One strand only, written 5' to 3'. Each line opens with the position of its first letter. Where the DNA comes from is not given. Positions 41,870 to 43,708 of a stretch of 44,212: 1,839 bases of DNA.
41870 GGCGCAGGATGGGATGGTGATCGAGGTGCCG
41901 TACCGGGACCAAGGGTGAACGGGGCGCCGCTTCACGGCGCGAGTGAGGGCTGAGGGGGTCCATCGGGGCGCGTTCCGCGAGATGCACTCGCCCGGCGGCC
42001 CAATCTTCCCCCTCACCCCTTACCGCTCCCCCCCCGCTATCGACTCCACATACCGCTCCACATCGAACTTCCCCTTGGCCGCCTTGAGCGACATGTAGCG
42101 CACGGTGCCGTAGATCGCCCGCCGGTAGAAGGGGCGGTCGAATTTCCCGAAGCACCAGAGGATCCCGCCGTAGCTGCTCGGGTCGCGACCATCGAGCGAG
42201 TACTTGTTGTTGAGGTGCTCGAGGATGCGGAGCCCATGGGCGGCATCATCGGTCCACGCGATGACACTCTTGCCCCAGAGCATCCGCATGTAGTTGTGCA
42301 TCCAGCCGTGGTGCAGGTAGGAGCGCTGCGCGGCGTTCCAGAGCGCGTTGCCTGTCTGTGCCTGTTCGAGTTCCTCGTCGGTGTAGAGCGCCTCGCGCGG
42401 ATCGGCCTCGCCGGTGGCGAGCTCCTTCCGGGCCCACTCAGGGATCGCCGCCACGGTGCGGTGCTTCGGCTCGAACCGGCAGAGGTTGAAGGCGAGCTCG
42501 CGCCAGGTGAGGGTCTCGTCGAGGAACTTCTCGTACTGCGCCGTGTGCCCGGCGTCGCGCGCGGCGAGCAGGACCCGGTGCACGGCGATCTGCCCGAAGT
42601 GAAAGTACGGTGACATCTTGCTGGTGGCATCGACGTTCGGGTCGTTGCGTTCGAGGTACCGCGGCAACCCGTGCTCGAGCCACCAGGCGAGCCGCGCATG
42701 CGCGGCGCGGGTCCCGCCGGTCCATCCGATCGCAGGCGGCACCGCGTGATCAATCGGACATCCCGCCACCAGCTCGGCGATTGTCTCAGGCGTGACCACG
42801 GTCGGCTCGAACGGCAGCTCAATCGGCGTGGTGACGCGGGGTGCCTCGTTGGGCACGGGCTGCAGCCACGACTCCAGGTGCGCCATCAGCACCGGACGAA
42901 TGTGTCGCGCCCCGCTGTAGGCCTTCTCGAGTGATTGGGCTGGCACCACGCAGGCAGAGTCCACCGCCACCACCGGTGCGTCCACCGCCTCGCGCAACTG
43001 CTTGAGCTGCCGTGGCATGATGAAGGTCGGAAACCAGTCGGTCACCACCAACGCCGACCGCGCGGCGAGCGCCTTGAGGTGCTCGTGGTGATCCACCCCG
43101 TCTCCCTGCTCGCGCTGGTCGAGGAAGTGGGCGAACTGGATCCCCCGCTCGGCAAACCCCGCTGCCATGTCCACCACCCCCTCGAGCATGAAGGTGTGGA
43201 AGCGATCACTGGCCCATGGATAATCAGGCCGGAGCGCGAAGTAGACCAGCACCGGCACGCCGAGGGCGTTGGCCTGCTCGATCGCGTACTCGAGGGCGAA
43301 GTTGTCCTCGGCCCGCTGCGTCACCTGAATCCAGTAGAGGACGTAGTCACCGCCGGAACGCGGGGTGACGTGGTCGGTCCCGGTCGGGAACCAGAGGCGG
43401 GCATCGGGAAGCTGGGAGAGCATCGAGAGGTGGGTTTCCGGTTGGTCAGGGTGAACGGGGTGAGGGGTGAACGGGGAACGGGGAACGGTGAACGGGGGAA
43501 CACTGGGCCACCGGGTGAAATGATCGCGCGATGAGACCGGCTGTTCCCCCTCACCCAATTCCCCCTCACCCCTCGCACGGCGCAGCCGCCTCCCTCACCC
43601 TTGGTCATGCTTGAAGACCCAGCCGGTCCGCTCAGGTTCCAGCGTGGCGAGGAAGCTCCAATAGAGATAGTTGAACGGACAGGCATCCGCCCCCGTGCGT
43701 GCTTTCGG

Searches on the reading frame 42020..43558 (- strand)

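Call 56: search_protein_families(library=pfam, proteins=[window:42020-43558:-], max_evalue=0.00001)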
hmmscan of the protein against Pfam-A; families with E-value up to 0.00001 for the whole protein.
window:42020-43558:- (512 aa): 2 families
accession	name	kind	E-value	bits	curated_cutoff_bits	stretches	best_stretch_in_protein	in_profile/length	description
PF00875.24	DNA_photolyase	-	7.5e-11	42.7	26.6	1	73-237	1-162/164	DNA photolyase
PF03441.19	FAD_binding_7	-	7.5e-06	25.9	27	0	348-429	3-79/203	FAD binding domain of DNA photolyase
